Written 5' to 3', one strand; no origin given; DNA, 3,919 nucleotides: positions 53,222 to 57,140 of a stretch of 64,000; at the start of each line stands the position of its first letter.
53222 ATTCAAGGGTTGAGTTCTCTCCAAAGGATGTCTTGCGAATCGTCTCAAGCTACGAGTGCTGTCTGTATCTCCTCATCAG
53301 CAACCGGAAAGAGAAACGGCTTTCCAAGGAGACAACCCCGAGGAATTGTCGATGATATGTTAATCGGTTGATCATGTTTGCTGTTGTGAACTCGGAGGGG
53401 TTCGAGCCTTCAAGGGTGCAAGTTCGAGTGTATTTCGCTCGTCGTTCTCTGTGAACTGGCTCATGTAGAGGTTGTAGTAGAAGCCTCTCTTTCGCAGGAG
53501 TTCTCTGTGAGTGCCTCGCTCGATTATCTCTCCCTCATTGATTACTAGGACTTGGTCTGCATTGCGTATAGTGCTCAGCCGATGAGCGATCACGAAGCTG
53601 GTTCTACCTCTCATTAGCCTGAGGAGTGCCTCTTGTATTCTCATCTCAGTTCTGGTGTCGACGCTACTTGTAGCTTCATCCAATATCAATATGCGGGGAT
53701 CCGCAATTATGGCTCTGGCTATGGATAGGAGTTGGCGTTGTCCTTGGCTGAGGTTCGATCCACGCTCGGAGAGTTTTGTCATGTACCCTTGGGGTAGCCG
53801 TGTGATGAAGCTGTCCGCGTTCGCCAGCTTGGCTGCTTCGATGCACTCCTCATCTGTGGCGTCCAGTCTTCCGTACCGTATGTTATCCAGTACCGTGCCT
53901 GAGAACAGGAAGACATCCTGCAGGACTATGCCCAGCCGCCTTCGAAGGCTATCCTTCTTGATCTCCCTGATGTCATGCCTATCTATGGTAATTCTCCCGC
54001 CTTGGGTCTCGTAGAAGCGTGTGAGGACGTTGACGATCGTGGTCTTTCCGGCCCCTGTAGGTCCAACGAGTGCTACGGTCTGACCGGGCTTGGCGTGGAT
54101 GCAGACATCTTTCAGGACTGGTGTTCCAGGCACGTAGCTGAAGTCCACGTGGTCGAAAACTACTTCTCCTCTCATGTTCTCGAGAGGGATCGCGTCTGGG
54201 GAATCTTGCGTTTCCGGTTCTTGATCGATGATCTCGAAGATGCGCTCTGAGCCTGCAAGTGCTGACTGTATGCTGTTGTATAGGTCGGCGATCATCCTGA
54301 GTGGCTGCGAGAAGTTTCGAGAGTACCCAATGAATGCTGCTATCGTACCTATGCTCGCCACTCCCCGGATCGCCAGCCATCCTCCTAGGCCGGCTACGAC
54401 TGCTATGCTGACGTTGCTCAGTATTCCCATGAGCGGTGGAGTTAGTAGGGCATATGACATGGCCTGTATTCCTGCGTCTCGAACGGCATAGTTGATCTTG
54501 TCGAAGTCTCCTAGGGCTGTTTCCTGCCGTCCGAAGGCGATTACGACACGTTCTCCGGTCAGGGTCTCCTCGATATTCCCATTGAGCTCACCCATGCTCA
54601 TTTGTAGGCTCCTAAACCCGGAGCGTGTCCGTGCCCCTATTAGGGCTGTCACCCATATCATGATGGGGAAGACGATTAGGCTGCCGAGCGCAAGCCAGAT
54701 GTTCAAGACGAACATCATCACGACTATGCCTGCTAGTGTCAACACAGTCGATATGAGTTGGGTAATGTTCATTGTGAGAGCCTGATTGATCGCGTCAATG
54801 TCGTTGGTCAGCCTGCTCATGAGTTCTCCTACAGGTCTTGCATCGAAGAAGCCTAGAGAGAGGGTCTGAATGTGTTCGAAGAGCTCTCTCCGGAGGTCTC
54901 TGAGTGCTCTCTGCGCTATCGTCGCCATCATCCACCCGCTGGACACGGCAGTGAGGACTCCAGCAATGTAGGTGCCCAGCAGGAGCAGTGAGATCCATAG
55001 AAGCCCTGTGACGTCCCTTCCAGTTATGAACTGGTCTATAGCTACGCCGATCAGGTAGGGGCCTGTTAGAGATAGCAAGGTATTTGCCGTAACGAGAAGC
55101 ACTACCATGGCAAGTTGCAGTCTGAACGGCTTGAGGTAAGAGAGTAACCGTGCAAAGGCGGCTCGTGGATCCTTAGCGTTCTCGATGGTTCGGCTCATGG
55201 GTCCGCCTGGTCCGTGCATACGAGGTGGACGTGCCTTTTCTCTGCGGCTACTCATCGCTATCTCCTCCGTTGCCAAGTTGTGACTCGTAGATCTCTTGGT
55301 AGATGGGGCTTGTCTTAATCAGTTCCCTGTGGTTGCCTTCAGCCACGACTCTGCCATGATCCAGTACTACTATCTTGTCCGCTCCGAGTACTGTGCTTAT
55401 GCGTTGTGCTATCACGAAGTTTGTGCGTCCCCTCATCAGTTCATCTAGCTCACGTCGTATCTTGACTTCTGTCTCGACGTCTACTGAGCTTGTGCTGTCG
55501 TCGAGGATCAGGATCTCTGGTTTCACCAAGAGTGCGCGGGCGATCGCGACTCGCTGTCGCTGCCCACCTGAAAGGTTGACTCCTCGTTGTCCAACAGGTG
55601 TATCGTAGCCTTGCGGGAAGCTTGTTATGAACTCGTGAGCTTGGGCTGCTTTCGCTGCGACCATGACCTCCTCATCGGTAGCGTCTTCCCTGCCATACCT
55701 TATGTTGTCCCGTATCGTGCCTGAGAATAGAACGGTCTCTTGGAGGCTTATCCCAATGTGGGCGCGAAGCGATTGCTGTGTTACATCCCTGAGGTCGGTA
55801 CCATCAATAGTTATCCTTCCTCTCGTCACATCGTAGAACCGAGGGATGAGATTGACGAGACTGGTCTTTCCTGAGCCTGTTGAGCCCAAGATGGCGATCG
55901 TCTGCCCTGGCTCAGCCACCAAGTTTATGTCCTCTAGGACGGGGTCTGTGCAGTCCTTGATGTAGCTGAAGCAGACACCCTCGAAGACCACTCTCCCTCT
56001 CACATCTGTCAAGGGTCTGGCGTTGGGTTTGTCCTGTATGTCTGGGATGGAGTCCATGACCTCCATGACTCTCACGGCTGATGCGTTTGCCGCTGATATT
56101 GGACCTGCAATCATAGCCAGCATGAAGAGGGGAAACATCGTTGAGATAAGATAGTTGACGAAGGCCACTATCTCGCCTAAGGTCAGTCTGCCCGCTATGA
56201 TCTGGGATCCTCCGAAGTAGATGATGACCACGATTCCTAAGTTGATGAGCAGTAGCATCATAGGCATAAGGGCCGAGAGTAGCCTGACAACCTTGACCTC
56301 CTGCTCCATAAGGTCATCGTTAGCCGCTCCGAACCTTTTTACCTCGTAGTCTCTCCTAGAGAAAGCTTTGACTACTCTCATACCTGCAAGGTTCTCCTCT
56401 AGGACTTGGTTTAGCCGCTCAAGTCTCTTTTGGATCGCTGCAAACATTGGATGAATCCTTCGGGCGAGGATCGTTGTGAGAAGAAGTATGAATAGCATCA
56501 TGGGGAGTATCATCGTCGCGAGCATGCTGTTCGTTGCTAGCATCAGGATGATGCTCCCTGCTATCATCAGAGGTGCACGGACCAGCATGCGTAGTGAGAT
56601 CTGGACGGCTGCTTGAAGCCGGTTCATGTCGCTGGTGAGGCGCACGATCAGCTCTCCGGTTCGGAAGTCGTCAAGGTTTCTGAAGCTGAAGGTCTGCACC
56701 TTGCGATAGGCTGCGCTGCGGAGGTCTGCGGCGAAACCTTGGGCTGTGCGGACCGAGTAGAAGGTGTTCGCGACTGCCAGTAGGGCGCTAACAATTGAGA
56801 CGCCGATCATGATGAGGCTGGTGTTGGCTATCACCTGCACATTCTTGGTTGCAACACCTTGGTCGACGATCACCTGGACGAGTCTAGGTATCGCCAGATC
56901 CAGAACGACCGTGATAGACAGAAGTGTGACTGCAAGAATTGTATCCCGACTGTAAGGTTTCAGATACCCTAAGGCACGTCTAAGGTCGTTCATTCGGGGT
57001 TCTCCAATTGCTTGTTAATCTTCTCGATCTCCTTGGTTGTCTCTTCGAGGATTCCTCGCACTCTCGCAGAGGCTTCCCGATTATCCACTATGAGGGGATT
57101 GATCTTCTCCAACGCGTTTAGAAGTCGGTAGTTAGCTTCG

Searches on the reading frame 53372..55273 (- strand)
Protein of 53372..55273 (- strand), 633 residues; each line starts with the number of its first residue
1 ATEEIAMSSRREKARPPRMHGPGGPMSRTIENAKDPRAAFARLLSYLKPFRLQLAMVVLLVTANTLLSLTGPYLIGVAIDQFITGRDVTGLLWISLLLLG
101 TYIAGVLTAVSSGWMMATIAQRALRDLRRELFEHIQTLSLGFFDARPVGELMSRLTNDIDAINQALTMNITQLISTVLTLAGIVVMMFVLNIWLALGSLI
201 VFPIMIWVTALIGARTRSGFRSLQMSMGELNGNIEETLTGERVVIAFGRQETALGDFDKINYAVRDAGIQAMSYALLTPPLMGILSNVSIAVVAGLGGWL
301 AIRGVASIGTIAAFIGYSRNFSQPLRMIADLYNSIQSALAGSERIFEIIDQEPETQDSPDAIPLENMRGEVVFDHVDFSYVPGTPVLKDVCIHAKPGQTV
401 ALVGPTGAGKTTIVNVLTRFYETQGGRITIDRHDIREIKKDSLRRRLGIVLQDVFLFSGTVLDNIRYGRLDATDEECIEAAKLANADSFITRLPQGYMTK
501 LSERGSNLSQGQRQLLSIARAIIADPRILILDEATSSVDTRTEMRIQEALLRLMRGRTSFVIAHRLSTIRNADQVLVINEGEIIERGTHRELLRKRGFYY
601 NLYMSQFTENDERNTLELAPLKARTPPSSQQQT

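Call 71: search_protein_families(library=ncbifam, proteins=[window:53372-55273:-], max_evalue=0.00001)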
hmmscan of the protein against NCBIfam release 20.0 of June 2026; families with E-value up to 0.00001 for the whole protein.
window:53372-55273:- (633 aa): 178 families (the best 25 are shown)
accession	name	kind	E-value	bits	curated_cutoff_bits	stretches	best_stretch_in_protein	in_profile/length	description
TIGR02203.1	MsbA_lipidA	equivalog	1.1e-144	483.1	602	1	40-609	2-572/572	lipid A export permease/ATP-binding protein MsbA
NF052233.1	CphA_assoc_ABC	equivalog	4.2e-141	471.8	880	1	32-616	164-753/766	cyanophycin metabolism-associated ABC transporter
TIGR02204.1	MsbA_rel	hypoth_equivalog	1.8e-131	439.7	780.4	1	39-607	5-576/576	ABC transporter, permease/ATP-binding protein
TIGR00958.1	3a01208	subfamily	5e-125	418.4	874.6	1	31-602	140-710/711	antigen peptide transporter 2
NF010178.0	PRK13657.1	equivalog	3.2e-123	412.2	733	1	40-614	7-578/588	glucan ABC transporter ATP-binding protein/ permease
NF008381.0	PRK11176.1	equivalog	5.8e-121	404.7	867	1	38-608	11-581/582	lipid A ABC transporter ATP-binding protein/permease MsbA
NF045513.1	HepA_fam_ABC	equivalog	4.1e-109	365.7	725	1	88-606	91-609/610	heterocyst formation ABC transporter subunit HepA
TIGR01846.1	type_I_sec_HlyB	subfamily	9.1e-107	358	725.55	1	45-606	132-692/694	type I secretion system permease/ATPase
NF008056.1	PRK10790.1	equivalog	7.5e-102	341.7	746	1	38-610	9-579/584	SmdB family multidrug efflux ABC transporter permease/ATP-binding protein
TIGR01192.1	chvA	subfamily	1.4e-100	337.7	585.4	1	39-608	6-573/585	glucan export ABC transporter ATP-binding protein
NF008055.0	PRK10789.1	equivalog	2e-97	327.1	845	1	46-610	10-575/590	SmdA family multidrug ABC transporter permease/ATP-binding protein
TIGR03797.1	NHLM_micro_ABC2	equivalog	2.7e-95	320.3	709.4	1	47-606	131-685/686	NHLP bacteriocin export ABC transporter permease/ATPase subunit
TIGR01193.1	bacteriocin_ABC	subfamily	6.5e-95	319.1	523.85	1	51-603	155-706/708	peptide cleavage/export ABC transporter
TIGR03796.1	NHLM_micro_ABC1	equivalog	2.7e-94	316.8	853.3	1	36-602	138-708/710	NHLP family bacteriocin export ABC transporter peptidase/permease/ATPase subunit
NF000475.1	tet_ABC_46_B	exception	7.6e-91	305.4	1250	1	54-604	19-572/578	tetracycline efflux ABC transporter Tet(46) subunit B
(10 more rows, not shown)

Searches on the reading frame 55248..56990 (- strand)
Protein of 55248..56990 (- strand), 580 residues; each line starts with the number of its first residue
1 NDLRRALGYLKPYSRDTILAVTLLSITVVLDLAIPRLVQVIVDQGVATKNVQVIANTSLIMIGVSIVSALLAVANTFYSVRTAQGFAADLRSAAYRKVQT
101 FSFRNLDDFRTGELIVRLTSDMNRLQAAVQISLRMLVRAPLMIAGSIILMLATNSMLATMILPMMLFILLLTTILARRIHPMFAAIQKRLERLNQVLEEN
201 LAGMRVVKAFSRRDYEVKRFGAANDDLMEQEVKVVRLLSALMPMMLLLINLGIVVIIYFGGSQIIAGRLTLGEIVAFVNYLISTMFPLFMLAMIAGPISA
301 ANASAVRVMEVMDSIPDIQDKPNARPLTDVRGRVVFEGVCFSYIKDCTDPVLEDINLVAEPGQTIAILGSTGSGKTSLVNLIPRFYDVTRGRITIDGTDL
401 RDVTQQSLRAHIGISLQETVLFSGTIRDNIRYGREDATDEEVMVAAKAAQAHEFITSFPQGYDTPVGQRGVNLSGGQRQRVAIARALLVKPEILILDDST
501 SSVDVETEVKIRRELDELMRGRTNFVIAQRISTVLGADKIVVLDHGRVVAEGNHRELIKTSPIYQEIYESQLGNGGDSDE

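Call 71: search_protein_families(library=ncbifam, proteins=[window:55248-56990:-], max_evalue=0.00001)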
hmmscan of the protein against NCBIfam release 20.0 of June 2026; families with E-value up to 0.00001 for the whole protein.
window:55248-56990:- (580 aa): 182 families (the best 25 are shown)
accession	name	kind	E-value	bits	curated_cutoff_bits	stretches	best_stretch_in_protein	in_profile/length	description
TIGR02204.1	MsbA_rel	hypoth_equivalog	5e-143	477.8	780.4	1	3-571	6-575/576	ABC transporter, permease/ATP-binding protein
NF052233.1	CphA_assoc_ABC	equivalog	1.3e-132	443.7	880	1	11-574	180-746/766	cyanophycin metabolism-associated ABC transporter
TIGR02203.1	MsbA_lipidA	equivalog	2.1e-130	436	602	1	4-572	3-570/572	lipid A export permease/ATP-binding protein MsbA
TIGR00958.1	3a01208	subfamily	2.4e-118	396.3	874.6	1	2-566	148-709/711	antigen peptide transporter 2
NF010178.0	PRK13657.1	equivalog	2.4e-108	363.1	733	1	5-568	9-567/588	glucan ABC transporter ATP-binding protein/ permease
NF045513.1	HepA_fam_ABC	equivalog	2e-107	360.1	725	1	49-560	90-598/610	heterocyst formation ABC transporter subunit HepA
NF008381.0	PRK11176.1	equivalog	1.2e-101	340.9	867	1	3-573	13-581/582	lipid A ABC transporter ATP-binding protein/permease MsbA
NF008055.0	PRK10789.1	equivalog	1.7e-100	337.2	845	1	15-571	16-571/590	SmdA family multidrug ABC transporter permease/ATP-binding protein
TIGR01846.1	type_I_sec_HlyB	subfamily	6.8e-97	325.4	725.55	1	19-572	142-693/694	type I secretion system permease/ATPase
TIGR03375.1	type_I_sec_LssB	subfamily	1.7e-86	291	693.1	1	146-559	280-690/696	type I secretion system permease/ATPase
TIGR03796.1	NHLM_micro_ABC1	equivalog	2e-85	287.4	853.3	1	14-567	152-708/710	NHLP family bacteriocin export ABC transporter peptidase/permease/ATPase subunit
TIGR01192.1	chvA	subfamily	3.4e-85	286.8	585.4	1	5-564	9-563/585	glucan export ABC transporter ATP-binding protein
NF000474.1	tet_ABC_46_A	exception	1.1e-80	271.8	1250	1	32-573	35-570/574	tetracycline efflux ABC transporter Tet(46) subunit A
NF008056.1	PRK10790.1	equivalog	5.1e-80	269.6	746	1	3-572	11-576/584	SmdB family multidrug efflux ABC transporter permease/ATP-binding protein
TIGR03797.1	NHLM_micro_ABC2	equivalog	2.1e-76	257.9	709.4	1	17-571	138-685/686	NHLP bacteriocin export ABC transporter permease/ATPase subunit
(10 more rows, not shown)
